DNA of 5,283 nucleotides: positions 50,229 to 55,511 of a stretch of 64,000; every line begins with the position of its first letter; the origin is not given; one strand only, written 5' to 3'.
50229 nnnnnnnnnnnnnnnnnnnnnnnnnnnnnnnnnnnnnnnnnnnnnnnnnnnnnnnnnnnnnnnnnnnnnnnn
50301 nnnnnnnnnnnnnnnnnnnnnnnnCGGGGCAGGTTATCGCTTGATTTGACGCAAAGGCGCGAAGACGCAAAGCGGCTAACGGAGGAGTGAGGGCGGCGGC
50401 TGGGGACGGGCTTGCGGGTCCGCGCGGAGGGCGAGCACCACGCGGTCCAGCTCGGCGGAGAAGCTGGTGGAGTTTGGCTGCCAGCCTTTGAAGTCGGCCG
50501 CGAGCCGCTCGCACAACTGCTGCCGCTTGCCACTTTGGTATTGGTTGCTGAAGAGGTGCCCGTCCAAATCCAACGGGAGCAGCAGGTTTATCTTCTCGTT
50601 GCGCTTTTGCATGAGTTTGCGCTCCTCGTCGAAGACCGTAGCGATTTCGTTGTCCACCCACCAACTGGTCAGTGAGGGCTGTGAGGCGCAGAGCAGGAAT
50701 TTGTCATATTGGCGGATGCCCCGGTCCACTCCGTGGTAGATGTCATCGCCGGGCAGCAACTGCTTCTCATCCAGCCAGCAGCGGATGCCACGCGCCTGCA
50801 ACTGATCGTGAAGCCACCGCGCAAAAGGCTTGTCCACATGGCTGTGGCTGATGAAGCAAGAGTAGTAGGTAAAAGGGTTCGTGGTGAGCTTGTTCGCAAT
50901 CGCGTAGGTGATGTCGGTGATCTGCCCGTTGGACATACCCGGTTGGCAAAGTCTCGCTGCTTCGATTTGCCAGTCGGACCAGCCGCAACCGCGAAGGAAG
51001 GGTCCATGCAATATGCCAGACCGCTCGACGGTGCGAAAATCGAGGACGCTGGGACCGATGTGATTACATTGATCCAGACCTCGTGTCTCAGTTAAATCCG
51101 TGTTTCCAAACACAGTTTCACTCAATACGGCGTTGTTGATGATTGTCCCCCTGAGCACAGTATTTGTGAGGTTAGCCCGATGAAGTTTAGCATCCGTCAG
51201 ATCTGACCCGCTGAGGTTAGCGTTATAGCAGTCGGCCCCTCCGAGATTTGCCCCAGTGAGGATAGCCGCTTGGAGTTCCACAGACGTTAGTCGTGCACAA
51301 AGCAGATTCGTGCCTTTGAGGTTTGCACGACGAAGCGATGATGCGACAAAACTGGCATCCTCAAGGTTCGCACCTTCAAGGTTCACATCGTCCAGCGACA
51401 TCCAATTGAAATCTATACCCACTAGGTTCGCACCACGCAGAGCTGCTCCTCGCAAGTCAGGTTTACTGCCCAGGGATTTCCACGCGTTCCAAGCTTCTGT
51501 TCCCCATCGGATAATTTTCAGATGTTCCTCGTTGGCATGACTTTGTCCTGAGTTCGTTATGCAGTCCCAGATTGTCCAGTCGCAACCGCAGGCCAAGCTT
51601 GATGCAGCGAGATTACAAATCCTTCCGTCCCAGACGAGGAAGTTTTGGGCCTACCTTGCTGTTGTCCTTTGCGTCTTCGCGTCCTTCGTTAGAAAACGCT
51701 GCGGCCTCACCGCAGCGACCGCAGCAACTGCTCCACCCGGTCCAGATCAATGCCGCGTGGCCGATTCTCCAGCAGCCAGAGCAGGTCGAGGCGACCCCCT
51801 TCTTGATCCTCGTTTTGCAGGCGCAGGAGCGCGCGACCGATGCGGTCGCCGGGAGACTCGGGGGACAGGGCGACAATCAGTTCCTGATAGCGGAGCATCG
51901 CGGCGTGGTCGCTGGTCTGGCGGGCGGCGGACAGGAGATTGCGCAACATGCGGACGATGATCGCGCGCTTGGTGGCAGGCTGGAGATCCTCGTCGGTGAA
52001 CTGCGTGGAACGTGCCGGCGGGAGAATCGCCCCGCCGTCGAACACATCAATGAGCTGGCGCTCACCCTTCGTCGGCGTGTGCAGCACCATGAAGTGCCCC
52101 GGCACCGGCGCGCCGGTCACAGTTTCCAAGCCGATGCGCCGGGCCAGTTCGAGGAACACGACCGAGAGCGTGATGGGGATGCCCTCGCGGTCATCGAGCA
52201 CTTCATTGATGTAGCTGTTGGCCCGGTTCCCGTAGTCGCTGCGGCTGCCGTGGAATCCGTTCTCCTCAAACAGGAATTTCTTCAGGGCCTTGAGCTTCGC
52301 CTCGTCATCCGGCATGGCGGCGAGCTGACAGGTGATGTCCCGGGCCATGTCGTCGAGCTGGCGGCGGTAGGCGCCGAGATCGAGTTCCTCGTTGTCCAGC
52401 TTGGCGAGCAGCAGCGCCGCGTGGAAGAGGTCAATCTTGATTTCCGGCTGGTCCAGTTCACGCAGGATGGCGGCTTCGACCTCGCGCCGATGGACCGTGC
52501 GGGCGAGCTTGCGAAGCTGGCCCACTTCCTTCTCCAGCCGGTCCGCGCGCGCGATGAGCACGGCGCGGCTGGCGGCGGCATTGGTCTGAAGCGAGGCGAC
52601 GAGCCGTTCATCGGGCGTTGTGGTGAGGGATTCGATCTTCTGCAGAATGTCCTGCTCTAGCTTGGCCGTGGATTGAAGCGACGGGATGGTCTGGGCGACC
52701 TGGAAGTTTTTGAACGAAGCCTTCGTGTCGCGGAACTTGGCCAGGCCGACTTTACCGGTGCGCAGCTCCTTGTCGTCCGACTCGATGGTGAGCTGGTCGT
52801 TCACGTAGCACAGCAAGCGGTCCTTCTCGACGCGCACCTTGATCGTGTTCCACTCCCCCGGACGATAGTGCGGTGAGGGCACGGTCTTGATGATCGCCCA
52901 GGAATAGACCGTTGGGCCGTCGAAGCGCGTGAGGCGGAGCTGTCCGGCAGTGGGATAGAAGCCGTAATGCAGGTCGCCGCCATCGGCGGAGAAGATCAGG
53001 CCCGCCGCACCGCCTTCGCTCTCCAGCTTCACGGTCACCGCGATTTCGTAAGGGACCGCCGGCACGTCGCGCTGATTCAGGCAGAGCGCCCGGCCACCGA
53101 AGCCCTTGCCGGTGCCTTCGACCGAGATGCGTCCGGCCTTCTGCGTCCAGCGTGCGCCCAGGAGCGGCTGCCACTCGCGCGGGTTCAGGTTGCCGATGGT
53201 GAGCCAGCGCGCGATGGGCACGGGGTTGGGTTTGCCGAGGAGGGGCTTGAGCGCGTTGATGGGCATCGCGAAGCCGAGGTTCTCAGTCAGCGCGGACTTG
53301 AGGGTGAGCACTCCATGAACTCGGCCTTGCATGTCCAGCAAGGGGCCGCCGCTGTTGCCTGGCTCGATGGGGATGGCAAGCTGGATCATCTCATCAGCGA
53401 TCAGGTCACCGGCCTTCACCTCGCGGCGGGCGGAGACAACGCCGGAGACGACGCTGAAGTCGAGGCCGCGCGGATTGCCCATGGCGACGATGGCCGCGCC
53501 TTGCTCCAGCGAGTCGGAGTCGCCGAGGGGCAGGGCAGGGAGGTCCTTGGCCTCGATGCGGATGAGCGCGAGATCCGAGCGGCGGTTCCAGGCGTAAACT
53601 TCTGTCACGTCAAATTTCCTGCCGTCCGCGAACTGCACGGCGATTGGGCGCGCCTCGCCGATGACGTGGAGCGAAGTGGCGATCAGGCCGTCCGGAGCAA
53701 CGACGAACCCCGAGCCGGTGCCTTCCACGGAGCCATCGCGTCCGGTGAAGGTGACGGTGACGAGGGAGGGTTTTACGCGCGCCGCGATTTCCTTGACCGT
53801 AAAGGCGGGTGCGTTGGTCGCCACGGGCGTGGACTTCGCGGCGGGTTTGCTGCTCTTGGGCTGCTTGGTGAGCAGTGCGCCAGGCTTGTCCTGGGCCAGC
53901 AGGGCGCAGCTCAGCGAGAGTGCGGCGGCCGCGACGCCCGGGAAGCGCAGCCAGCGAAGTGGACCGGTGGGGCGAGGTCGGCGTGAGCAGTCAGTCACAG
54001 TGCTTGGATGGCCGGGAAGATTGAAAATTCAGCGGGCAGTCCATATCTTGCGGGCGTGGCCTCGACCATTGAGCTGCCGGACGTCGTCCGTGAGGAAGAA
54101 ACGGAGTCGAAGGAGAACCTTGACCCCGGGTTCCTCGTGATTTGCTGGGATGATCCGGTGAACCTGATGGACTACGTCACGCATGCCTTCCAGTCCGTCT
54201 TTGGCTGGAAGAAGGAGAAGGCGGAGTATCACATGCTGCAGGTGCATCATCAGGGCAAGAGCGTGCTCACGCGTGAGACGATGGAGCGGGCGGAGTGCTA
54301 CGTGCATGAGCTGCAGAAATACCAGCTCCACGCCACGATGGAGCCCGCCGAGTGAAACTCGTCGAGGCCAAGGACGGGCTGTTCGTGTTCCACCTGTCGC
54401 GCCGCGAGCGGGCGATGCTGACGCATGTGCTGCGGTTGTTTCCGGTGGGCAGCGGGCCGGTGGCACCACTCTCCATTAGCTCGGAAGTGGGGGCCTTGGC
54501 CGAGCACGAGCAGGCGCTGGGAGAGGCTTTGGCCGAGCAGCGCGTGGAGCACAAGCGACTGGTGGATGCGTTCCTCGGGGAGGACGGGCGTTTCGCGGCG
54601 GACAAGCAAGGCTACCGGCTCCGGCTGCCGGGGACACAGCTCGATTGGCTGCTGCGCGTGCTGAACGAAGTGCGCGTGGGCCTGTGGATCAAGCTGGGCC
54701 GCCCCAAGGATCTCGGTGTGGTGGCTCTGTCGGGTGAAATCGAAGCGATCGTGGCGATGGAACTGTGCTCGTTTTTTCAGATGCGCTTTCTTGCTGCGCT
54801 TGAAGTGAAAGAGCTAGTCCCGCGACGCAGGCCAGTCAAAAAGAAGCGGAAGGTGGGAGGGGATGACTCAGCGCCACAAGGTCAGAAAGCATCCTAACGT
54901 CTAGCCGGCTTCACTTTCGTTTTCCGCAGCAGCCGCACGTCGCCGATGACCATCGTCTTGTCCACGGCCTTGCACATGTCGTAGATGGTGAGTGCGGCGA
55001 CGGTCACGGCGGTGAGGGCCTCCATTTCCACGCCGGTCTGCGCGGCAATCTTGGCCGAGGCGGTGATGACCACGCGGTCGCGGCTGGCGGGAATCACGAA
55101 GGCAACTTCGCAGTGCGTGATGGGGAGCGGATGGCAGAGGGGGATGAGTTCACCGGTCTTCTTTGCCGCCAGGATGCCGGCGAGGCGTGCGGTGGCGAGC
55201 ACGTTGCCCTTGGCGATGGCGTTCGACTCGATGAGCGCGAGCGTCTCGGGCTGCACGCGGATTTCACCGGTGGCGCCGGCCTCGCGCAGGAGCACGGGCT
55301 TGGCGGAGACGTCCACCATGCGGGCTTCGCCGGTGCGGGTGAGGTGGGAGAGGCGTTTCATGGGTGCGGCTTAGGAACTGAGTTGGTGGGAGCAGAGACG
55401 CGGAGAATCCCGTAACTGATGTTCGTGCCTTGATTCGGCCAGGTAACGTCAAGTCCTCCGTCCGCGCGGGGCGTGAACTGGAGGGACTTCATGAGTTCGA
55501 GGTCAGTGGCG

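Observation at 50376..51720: Lower-GC solitary pentapeptide-repeat-TIR fusion gene insulated by an intrinsic terminator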

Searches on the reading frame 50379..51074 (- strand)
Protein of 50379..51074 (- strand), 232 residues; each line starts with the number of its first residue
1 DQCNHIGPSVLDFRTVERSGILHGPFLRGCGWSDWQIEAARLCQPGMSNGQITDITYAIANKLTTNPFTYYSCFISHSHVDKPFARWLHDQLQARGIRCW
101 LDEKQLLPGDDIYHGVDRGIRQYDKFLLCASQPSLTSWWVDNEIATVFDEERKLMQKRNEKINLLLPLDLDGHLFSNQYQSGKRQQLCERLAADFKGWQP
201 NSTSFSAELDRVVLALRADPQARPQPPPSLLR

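Call 40: search_protein_representatives(protein=window:50379-51074:-)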
Query: 232 residues. Proteins with E-value up to 0.001 (for the whole library): 13206; up to 1e-10: 3227; up to 1e-30: 487. The best 150 are listed.
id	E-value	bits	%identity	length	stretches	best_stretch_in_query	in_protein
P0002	6.8e-121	418.8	77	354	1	2-232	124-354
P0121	2.7e-75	269.4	52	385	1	1-231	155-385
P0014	8.6e-74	264.5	63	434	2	63-228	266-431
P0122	3.4e-71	256.0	51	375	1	2-230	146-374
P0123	1.2e-69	251.0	53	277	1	11-225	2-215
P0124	4.9e-69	248.9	54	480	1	2-227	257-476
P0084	4.6e-68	245.8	54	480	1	2-231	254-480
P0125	5.9e-68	245.4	53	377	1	1-227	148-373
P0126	1.8e-66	240.6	64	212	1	61-230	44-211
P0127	1.6e-65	237.4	49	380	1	1-231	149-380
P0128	1.6e-65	237.4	58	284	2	61-228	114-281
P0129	2.7e-65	236.7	60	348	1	58-230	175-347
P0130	2.9e-65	236.6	51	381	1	1-231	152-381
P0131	5.1e-65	235.8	51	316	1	4-228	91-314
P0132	5.3e-65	235.7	46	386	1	2-228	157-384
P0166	1.2e-56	208.4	57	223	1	64-227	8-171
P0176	1.8e-55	204.6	56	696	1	67-228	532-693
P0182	1.9e-54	201.2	57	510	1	68-229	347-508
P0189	4.0e-54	200.1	55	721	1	69-230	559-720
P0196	1.6e-53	198.2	58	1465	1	63-227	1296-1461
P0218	3.5e-52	193.8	57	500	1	68-228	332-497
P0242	2.7e-50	187.6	53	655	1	69-230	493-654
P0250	6.9e-50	186.3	50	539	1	57-228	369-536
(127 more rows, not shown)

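Call 41: search_protein_families(library=pfam, proteins=[P0196, P0176, P0189, P0242, P0250, P0182, P0218, P0166, P0123], max_evalue=0.001)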
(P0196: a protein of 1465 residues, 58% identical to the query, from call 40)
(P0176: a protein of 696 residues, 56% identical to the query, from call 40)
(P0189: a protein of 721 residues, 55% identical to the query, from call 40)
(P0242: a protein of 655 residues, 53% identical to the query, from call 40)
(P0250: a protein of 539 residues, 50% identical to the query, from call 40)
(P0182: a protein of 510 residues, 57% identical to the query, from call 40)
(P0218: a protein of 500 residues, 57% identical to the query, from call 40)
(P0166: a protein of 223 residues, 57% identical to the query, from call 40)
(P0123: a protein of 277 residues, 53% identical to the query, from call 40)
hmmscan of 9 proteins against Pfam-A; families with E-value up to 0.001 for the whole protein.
P0196 (1465 aa): 11 families
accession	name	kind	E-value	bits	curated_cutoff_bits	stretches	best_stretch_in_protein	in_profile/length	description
PF13676.11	TIR_2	-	2.3e-24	86.7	28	1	1308-1441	2-119/122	TIR domain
PF00515.34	TPR_1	-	1.9e-12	46.8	27.8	0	530-555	5-30/34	Tetratricopeptide repeat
PF13181.12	TPR_8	-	8.1e-11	41.6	25.7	0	531-557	6-32/34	Tetratricopeptide repeat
PF13191.12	AAA_16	-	3e-09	38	32.6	1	36-192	3-155/167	AAA ATPase domain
PF07719.23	TPR_2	-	1.5e-08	34.6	27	0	716-744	4-32/34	Tetratricopeptide repeat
PF08937.16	ThsB_TIR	-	3.5e-07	31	21.2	1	1308-1393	1-95/100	Thoeris protein ThsB, TIR-like domain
PF13424.12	TPR_12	-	1.1e-06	29.1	30.1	0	530-602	7-74/77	Tetratricopeptide repeat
PF01582.25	TIR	-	1.4e-06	28.6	21.3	1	1305-1386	2-85/179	TIR domain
PF13176.12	TPR_7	-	2.9e-06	27.4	27.9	0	529-554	2-27/36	Tetratricopeptide repeat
PF24883.2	NPHP3_N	-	6.6e-05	23.6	24.8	1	54-192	22-146/164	Nephrocystin 3, N-terminal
PF24885.1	TPR_NPHP3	-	0.00052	19.9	100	0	531-609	146-219/239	Nephrocystin-3 TPR domain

P0176 (696 aa): 5 families
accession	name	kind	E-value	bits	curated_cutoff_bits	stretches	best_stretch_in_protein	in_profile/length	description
PF13676.11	TIR_2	-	7.9e-24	84.9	28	1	539-674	2-121/122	TIR domain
PF00805.28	Pentapeptide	-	1.4e-21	76.1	20.2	3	409-446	1-38/40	Pentapeptide repeats (8 copies)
PF00072.30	Response_reg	-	1e-11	45.4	30.2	1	6-112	2-109/111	Response regulator receiver domain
PF13576.12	Pentapeptide_3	-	6.6e-06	26.7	27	0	433-465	3-37/48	Pentapeptide repeats (9 copies)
PF01582.25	TIR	-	0.00026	21.3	21.3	1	536-617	2-85/179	TIR domain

P0189 (721 aa): 5 families
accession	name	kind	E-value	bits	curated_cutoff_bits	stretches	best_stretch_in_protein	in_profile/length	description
PF13676.11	TIR_2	-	5.9e-21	75.6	28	1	564-691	2-114/122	TIR domain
PF01656.29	CbiA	-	3.3e-09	37.2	25.4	1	4-187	1-54/125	CobQ/CobB/MinD/ParA nucleotide binding domain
PF10609.15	ParA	-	1.1e-06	28.8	27.1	1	3-51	5-53/246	NUBPL iron-transfer P-loop NTPase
PF13614.12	AAA_31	-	1.3e-05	25.6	27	1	1-41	1-41/177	AAA domain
PF01582.25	TIR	-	4.8e-05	23.7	21.3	1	561-643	2-86/179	TIR domain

P0242 (655 aa): 3 families
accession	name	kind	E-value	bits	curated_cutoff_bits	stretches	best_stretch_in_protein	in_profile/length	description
PF13676.11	TIR_2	-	2.4e-20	73.7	28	1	498-597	2-93/122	TIR domain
PF01582.25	TIR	-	2.6e-07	31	21.3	1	495-577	2-86/179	TIR domain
PF01936.24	NYN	-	0.0001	23.3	24.2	1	73-132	52-116/145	NYN domain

P0250 (539 aa): 5 families
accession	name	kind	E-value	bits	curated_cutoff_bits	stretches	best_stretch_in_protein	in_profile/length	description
PF01555.25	N6_N4_Mtase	-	1.4e-29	104.1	26.7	1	27-304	2-220/221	DNA methylase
PF13676.11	TIR_2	-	1.6e-22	80.7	28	1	384-474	2-91/122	TIR domain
PF08937.16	ThsB_TIR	-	3.2e-06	27.9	21.2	1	384-468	1-86/100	Thoeris protein ThsB, TIR-like domain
PF02086.21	MethyltransfD12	-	6.8e-05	23.2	22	0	260-304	14-59/253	D12 class N6 adenine-specific DNA methyltransferase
PF01582.25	TIR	-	0.00025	21.4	21.3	1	381-462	2-85/179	TIR domain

P0182 (510 aa): 3 families
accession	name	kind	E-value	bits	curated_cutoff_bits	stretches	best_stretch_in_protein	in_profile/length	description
PF13676.11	TIR_2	-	2e-23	83.6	28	1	353-491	2-121/122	TIR domain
PF01582.25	TIR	-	3.1e-06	27.5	21.3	1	350-431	2-85/179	TIR domain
PF08937.16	ThsB_TIR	-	7.1e-06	26.8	21.2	1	353-434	1-91/100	Thoeris protein ThsB, TIR-like domain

P0218 (500 aa): 3 families
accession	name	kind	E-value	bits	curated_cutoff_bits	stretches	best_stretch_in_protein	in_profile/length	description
PF13676.11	TIR_2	-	9.2e-22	78.3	28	1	338-423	2-91/122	TIR domain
PF08937.16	ThsB_TIR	-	2.2e-07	31.6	21.2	1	338-423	1-95/100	Thoeris protein ThsB, TIR-like domain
PF01582.25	TIR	-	6.4e-07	29.8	21.3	1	335-416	2-85/179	TIR domain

P0166 (223 aa): 3 families
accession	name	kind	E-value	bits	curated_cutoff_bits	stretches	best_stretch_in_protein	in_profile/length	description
PF13676.11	TIR_2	-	2.7e-21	76.7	28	1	18-149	2-118/122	TIR domain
PF08937.16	ThsB_TIR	-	0.00015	22.6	21.2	1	18-97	1-89/100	Thoeris protein ThsB, TIR-like domain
PF01582.25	TIR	-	0.00023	21.4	21.3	1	15-96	2-85/179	TIR domain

P0123 (277 aa): 3 families
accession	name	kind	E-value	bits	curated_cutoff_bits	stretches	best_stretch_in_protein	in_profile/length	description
PF13676.11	TIR_2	-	1.2e-22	81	28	1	65-196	2-118/122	TIR domain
PF01582.25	TIR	-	3.6e-05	24.1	21.3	1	62-143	2-85/179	TIR domain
PF08937.16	ThsB_TIR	-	5.6e-05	23.9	21.2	1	65-146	1-91/100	Thoeris protein ThsB, TIR-like domain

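Call 45: find_related_loci(query=window:50379-51074:-, collection=metagenome_contigs, flank=3000)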
Query window:50379-51074:- (232 aa) in metagenome_contigs; peptide patterns used: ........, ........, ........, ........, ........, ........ (x = any residue, [..] = any of these).
295 stretches matched a pattern; 234 encode a relative of the query (tblastn E <= 1e-3); the best 80 are kept; 80 distinct loci.
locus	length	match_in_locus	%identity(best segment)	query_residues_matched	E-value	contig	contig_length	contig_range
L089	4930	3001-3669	77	1-223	6e-120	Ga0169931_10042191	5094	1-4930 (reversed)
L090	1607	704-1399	59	1-231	3e-96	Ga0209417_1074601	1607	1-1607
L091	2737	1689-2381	56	1-231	4e-87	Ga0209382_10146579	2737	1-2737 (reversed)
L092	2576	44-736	54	1-231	8e-84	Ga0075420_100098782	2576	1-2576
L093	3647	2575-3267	54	1-231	3e-82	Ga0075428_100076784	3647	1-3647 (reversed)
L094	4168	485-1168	53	1-227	3e-80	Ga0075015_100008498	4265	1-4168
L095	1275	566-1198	55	1-231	5e-86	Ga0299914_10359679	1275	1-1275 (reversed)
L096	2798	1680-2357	55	1-227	2e-79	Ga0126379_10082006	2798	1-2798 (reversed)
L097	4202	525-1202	54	5-231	4e-77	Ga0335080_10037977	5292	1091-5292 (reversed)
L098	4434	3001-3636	56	1-231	3e-77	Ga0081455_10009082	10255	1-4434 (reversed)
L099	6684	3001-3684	53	1-231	7e-77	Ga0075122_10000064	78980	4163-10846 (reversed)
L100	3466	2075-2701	54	1-227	2e-76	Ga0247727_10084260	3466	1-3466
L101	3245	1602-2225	54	1-228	9e-77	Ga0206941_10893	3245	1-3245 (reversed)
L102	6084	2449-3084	54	1-231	4e-75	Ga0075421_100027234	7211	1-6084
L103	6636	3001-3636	53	1-231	5e-75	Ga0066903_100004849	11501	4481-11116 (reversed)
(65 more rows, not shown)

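Call 70: search_dna_similar(query=window:50379-51074:-, collection=plasmids, mode=protein, max_evalue=1e-10, max_rows=15)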
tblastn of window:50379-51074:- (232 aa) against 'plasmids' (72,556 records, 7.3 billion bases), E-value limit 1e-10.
Records with a match: 1; places in all: 1; records where one place covers at least 80% of the query: 1.
Best place of each record, by identity: <60% 1.
By first word of the organism name: Skermanella 1.
By predicted mobility (MOB-suite, as given by PLSDB): non-mobilizable 1.
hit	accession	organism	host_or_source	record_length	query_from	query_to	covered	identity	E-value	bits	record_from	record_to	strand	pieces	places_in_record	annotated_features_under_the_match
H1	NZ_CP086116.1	Skermanella rosea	single cell,hydrocarbon-contaminated ...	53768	10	212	88%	46.8%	1e-45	169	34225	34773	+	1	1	toll/interleukin-1 receptor domain-containing protein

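Call 71: search_dna_similar(query=window:50379-51074:-, collection=phages, mode=protein, max_evalue=0.000001, max_rows=10)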
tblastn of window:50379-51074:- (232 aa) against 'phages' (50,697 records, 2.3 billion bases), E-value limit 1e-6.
No match.

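Call 72: get_annotated_region(hit=H1, flank=8000)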
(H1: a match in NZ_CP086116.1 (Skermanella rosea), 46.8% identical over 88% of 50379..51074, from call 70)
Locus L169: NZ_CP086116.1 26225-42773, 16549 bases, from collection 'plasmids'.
description: Skermanella rosea strain KEMB 2255-458 plasmid pSR-5, complete sequence
organism: Skermanella rosea (NCBI taxid 1817965)
taxonomy: Bacteria; Pseudomonadota; Alphaproteobacteria; Rhodospirillales; Azospirillaceae; Skermanella; Skermanella rosea
host: -; source: single cell,hydrocarbon-contaminated desert sand; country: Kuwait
typing (MOB-suite, as given by PLSDB): non-mobilizable
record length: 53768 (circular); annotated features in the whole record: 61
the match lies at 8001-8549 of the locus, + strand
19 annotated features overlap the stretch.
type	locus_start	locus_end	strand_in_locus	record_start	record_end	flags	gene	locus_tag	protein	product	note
CDS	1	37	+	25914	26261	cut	-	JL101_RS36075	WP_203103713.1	hypothetical protein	-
CDS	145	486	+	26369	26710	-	-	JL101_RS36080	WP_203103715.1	hypothetical protein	-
CDS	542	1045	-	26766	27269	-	-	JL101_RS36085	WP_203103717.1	hypothetical protein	-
CDS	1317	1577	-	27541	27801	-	-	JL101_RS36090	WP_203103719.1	hypothetical protein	-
CDS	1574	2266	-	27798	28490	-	-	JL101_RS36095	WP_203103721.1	recombinase family protein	GO:0006310 - DNA recombination [Evidence IEA]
CDS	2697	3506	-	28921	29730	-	-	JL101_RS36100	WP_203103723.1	pentapeptide repeat-containing protein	-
CDS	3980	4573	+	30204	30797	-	-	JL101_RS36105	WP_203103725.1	hypothetical protein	-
CDS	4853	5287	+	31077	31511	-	-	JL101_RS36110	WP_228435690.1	pentapeptide repeat-containing protein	-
CDS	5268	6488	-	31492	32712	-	-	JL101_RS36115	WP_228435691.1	IS256 family transposase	-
CDS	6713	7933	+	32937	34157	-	-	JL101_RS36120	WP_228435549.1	IS256 family transposase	-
CDS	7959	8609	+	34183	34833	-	-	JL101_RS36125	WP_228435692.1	toll/interleukin-1 receptor domain-containing protein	GO:0007165 - signal transduction [Evidence IEA]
CDS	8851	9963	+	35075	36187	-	-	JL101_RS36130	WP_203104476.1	PEP-CTERM sorting domain-containing protein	-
CDS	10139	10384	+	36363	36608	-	-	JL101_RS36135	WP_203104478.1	AlpA family phage regulatory protein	-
CDS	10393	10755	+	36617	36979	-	-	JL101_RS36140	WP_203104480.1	hypothetical protein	-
CDS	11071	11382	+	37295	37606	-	-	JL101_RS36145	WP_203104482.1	hypothetical protein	-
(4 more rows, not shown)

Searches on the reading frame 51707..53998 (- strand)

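Call 3: search_protein_families(library=pfam, proteins=[window:51707-53998:-], max_evalue=0.01)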
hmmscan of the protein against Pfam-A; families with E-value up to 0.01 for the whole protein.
window:51707-53998:- (763 aa): 5 families
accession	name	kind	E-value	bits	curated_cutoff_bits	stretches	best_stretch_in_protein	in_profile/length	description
PF13369.12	Transglut_core2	-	2.6e-35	121.6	23.5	1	543-686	2-155/155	Transglutaminase-like superfamily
PF13365.12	Trypsin_2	-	4.9e-31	108.9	27.6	1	95-230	1-144/144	Trypsin-like peptidase domain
PF00089.32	Trypsin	-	3.1e-12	47.2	20.6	1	80-252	16-218/220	Trypsin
PF13371.12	TPR_9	-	2.6e-09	37.4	35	1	690-760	3-73/73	Tetratricopeptide repeat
PF06439.18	3keto-disac_hyd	-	6.5e-09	36.5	26.8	1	317-434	54-186/187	3-keto-disaccharide hydrolase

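Call 4: search_protein_families(library=padloc, proteins=[window:51707-53998:-], max_evalue=0.01)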
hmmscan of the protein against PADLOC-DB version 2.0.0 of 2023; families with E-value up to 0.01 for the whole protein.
window:51707-53998:- (763 aa): 3 families
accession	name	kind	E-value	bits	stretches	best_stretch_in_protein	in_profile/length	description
PDLC02960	RT-Protease_XI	-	4.4e-13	47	1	69-251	328-501/506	single gene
PDLC02959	RT-Protease_XI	-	6.8e-12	43.1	1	83-251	344-505/510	single gene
PDLC04593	PDC-M35A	-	0.00015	19.6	1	88-231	16-178/216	-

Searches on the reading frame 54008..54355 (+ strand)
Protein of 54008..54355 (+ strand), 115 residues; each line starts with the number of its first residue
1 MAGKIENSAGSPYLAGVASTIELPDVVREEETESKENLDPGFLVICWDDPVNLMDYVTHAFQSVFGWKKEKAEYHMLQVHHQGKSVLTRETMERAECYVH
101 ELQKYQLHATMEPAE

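Call 3: search_protein_families(library=pfam, proteins=[window:54008-54355:+], max_evalue=0.01)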
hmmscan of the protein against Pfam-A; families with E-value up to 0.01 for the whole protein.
window:54008-54355:+ (115 aa): 1 family
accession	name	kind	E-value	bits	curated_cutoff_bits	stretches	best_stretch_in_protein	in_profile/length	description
PF02617.22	ClpS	-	5.5e-16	58.6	23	1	40-106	4-70/80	ATP-dependent Clp protease adaptor protein ClpS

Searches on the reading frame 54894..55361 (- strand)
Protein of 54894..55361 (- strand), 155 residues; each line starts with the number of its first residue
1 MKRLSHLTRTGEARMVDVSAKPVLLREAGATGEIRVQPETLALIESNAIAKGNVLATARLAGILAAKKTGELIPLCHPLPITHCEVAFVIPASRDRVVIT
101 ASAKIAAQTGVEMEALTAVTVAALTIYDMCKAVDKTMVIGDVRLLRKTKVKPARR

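Call 43: search_protein_families(library=pfam, proteins=[window:54894-55361:-], max_evalue=0.0001)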
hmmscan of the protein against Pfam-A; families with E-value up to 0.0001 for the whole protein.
window:54894-55361:- (155 aa): 1 family
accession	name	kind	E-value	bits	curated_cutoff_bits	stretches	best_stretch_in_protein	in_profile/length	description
PF01967.27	MoaC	-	1e-54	184.6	27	1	15-149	1-135/136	MoaC family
